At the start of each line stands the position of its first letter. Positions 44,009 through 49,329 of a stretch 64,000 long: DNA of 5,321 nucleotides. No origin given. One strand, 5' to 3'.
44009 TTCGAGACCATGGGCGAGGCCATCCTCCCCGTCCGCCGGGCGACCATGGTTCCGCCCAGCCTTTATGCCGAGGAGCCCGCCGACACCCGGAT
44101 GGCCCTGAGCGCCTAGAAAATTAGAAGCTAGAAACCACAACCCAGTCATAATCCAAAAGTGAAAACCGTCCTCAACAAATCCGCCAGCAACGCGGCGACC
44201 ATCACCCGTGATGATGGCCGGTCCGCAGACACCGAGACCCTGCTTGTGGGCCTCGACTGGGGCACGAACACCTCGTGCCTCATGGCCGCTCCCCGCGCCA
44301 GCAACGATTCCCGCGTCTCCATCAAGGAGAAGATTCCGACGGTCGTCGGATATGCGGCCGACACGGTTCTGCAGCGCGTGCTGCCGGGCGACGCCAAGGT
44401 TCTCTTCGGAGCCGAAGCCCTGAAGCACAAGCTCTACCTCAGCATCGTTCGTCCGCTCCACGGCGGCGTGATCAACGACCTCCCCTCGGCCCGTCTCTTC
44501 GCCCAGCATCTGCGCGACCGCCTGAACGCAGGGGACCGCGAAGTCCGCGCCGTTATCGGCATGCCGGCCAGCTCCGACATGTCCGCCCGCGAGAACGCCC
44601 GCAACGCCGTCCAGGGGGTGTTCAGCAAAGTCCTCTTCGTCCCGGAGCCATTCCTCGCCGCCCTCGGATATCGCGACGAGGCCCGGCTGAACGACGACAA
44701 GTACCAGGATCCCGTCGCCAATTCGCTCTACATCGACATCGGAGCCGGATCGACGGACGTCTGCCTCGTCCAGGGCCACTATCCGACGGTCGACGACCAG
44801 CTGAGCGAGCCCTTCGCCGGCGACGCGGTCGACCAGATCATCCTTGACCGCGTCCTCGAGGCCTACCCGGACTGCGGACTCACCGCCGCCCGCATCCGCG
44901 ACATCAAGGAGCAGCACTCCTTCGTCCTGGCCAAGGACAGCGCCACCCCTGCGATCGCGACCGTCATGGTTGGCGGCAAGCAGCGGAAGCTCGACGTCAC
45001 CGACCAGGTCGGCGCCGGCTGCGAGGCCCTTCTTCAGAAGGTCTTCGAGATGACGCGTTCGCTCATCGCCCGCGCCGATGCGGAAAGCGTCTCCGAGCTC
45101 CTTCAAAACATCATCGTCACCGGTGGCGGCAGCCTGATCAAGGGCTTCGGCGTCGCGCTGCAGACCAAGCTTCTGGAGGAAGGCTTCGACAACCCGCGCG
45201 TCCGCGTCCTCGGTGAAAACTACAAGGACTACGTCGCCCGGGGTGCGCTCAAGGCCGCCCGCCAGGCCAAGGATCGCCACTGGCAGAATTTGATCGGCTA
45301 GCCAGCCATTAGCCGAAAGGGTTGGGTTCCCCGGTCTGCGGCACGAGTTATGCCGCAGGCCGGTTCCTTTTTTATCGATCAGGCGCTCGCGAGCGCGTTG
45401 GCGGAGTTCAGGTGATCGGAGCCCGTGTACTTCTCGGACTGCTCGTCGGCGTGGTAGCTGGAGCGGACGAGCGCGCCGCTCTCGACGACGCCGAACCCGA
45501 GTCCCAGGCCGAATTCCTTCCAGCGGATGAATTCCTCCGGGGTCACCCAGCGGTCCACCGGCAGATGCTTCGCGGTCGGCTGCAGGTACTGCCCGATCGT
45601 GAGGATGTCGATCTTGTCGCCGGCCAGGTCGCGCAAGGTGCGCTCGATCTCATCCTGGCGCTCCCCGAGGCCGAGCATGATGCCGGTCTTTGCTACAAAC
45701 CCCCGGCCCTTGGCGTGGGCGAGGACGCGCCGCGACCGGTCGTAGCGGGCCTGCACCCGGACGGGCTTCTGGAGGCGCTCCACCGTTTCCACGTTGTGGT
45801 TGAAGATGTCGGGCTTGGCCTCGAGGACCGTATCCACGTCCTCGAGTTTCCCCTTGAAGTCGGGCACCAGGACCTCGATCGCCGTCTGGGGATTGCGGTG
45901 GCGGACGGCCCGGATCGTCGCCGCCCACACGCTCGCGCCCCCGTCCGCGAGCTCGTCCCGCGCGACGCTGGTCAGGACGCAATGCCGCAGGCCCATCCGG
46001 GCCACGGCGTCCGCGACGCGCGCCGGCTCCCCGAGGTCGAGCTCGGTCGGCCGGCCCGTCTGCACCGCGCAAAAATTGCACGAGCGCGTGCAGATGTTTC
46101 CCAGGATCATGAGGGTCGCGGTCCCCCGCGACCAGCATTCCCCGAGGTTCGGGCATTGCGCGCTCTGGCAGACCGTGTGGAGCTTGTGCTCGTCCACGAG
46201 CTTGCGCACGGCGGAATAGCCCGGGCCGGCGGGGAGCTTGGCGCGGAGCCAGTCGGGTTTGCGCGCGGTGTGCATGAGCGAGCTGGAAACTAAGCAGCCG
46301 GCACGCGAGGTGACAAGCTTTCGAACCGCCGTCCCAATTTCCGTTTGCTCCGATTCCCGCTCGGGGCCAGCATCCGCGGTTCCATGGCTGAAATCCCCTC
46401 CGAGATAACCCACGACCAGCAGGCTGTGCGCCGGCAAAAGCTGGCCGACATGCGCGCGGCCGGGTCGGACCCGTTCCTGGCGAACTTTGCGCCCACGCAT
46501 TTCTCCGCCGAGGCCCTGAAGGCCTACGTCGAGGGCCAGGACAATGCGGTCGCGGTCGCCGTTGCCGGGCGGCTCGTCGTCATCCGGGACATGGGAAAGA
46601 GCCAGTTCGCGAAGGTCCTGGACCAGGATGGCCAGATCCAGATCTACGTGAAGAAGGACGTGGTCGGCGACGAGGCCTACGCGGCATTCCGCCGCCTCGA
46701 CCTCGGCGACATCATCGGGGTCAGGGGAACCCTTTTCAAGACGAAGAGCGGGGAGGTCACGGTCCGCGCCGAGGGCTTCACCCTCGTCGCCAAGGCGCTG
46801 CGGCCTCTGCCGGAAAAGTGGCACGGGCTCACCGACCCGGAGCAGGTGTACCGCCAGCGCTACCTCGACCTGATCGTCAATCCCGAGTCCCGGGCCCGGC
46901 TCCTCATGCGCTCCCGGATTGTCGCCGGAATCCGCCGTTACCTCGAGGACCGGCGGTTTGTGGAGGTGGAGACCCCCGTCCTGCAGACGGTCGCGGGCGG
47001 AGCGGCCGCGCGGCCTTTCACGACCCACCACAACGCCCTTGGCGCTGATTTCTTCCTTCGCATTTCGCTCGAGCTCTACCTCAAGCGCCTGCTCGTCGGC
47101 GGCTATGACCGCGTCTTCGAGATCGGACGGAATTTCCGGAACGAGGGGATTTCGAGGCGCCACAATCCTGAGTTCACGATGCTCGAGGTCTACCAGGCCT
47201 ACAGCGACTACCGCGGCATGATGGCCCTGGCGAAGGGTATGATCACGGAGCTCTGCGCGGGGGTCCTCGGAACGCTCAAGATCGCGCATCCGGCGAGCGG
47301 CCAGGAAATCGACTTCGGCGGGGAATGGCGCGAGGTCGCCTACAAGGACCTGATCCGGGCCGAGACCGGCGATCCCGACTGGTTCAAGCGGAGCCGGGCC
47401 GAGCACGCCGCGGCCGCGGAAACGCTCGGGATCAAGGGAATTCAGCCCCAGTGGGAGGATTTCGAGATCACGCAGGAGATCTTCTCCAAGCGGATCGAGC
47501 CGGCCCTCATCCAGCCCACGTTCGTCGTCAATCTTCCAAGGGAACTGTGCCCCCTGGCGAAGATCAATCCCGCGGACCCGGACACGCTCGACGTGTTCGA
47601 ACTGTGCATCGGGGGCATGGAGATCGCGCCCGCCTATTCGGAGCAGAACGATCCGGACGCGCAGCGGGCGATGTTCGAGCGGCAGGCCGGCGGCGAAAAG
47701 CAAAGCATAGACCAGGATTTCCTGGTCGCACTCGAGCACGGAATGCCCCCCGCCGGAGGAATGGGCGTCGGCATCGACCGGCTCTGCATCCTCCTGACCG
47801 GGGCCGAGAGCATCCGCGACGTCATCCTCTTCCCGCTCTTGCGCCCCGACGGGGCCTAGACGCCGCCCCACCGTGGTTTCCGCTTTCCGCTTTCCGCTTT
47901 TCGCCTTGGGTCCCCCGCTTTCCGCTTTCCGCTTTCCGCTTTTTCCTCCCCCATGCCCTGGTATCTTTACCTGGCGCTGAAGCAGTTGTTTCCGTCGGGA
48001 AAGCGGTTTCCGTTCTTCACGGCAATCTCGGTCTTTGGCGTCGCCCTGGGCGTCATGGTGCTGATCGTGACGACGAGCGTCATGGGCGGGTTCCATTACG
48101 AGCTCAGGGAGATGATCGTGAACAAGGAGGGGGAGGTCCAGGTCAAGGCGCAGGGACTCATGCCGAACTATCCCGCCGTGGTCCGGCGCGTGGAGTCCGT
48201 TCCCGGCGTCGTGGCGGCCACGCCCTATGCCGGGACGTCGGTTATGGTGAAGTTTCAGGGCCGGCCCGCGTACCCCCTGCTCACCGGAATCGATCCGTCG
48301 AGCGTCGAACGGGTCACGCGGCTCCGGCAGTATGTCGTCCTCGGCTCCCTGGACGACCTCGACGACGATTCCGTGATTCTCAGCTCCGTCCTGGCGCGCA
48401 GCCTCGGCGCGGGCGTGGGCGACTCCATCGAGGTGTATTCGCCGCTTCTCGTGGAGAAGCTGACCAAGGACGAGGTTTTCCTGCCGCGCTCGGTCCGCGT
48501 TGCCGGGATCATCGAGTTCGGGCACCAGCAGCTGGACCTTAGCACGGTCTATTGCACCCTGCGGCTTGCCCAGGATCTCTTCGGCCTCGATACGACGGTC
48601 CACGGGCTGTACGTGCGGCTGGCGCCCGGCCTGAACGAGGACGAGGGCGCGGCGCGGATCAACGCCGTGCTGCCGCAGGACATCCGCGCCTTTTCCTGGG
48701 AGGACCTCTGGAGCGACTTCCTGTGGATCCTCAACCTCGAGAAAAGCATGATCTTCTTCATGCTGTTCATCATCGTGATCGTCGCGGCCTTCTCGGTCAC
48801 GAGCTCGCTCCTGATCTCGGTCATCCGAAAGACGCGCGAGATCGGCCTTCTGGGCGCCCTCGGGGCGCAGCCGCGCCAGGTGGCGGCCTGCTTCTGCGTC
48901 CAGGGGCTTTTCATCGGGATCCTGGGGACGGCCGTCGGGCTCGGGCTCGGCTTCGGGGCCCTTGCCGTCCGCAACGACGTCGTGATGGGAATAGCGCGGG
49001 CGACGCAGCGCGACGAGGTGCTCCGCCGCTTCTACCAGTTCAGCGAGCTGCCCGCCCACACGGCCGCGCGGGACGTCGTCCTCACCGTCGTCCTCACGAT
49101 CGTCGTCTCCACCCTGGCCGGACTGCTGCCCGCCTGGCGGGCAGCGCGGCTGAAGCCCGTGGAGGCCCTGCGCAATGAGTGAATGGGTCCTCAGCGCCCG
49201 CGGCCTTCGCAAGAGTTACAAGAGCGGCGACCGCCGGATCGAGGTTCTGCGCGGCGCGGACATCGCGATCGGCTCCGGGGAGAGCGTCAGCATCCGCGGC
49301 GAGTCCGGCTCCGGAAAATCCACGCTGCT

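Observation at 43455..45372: MamK-like actin gene with a small acidic-tailed partner behind an 82% A+T leader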

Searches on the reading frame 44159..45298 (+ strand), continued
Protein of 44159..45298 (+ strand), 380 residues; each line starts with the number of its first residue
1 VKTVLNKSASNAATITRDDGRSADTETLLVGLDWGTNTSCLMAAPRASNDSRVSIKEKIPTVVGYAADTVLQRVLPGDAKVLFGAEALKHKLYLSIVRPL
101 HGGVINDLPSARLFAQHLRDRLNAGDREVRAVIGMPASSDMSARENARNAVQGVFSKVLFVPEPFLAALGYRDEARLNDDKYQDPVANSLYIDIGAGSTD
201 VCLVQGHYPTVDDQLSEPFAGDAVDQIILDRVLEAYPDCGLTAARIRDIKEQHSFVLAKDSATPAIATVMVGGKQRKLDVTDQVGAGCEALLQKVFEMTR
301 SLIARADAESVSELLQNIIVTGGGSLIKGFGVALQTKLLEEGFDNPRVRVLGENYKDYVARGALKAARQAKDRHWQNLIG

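Call 109: fold_search(model_id=the predicted structure, library=pdb)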
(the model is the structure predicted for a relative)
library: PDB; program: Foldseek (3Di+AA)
matches with E <= 10: 1466; with E <= 0.001: 869
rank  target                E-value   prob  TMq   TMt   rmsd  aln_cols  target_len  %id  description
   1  8r2n_A                1.1e-42  1.00  0.85  0.91   2.7       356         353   47  Structure of the BeeR filament (released 2025-03-05)
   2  5ljv_A                5.2e-27  1.00  0.77  0.89   2.5       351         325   30  MamK double helical filament (released 2016-11-16)
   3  5ljw_B                5.9e-26  1.00  0.66  0.76   4.6       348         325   30  MamK non-polymerising A278D mutant bound to AMPPNP (released 2016-11-16)
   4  5ljw_A                3.0e-25  1.00  0.72  0.82   3.5       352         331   30  MamK non-polymerising A278D mutant bound to AMPPNP (released 2016-11-16)
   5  1jcf                  3.7e-21  1.00  0.68  0.76   4.1       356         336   23  MREB FROM THERMOTOGA MARITIMA, TRIGONAL (released 2001-09-19)
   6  9a51_A                9.1e-21  1.00  0.69  0.78   4.0       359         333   22  Integrative model of MBL-YTXH by crosslinking MS and deep learning (released 2024-09-18)
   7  9a5t_B                9.7e-21  1.00  0.69  0.78   3.6       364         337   18  Integrative model of MBL-MREB by crosslinking MS and deep learning (released 2024-09-18)
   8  1jce                  1.1e-20  1.00  0.68  0.76   4.0       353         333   23  MREB FROM THERMOTOGA MARITIMA (released 2001-09-19)
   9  1jcg                  1.9e-20  1.00  0.69  0.78   3.7       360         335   22  MREB FROM THERMOTOGA MARITIMA, AMPPNP (released 2001-09-19)
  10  7bvz                  5.2e-20  1.00  0.68  0.77   4.2       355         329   18  Crystal structure of MreB5 of Spiroplasma citri bound to ADP (released 2020-10-14)
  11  4czl                  7.3e-20  1.00  0.66  0.75   4.9       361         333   17  C. crescentus MreB, monomeric, ADP (released 2014-06-25)
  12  4czj_A                9.7e-20  1.00  0.68  0.81   4.1       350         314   17  C. crescentus MreB, double filament, AMPPNP (released 2014-06-11)
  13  2wus_A                1.7e-19  1.00  0.67  0.75   4.3       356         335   22  Bacterial actin MreB assembles in complex with cell shape protein RodZ (released 2010-06-30)
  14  7z8f_H                1.8e-19  1.00  0.67  0.69   5.3       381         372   17  Composite structure of dynein-dynactin-BICDR on microtubules (released 2022-07-27)
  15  5jyg_A                2.0e-19  1.00  0.72  0.82   3.7       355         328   28  Cryo-EM structure of the MamK filament at 6.5 A (released 2016-07-27)
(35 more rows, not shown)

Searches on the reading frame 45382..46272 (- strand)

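Call 74: search_protein_families(library=pfam, proteins=[window:45382-46272:-], max_evalue=0.00001)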
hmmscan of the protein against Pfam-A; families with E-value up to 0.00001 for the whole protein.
window:45382-46272:- (297 aa): 2 families
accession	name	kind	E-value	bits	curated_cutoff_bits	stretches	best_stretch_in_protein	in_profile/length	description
PF04055.27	Radical_SAM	-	8.2e-21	75.3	29.5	1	55-216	1-166/166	Radical SAM superfamily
PF16881.10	LIAS_N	-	2.7e-06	28.2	27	1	3-40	59-96/96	N-terminal domain of lipoyl synthase of Radical_SAM family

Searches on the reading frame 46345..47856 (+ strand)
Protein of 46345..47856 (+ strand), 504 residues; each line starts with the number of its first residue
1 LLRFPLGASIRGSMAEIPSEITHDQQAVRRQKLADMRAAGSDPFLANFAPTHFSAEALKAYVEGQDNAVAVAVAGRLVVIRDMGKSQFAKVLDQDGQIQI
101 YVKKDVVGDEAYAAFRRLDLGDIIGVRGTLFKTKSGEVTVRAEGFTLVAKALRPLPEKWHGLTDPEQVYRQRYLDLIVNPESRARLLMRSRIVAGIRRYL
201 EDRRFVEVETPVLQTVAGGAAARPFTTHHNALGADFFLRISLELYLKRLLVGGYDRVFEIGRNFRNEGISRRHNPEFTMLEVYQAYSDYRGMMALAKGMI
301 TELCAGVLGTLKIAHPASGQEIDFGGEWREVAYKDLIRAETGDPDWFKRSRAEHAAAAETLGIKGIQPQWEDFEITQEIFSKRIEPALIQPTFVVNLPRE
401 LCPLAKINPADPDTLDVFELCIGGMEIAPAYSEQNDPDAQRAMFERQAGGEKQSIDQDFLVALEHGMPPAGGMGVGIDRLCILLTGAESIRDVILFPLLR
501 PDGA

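Call 74: search_protein_families(library=pfam, proteins=[window:46345-47856:+], max_evalue=0.00001)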
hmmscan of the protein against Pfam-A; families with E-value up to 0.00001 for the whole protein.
window:46345-47856:+ (504 aa): 2 families
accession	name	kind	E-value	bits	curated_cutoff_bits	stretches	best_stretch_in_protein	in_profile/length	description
PF00152.25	tRNA-synt_2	-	7.1e-83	278.6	25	1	166-498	3-306/308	tRNA synthetases class II (D, K and N)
PF01336.31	tRNA_anti-codon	-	5.6e-14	52.3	27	1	71-147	1-74/75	OB-fold nucleic acid binding domain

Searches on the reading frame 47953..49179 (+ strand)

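Call 74: search_protein_families(library=pfam, proteins=[window:47953-49179:+], max_evalue=0.00001)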
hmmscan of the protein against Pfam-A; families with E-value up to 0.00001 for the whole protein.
window:47953-49179:+ (409 aa): 2 families
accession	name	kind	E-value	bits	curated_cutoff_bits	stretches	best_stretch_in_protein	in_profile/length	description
PF02687.27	FtsX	-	2.1e-18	67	25.5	1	269-402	2-120/120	FtsX-like permease C-terminal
PF12704.14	MacB_PCD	-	9.7e-18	65.6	27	1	23-238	1-206/207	MacB-like periplasmic core domain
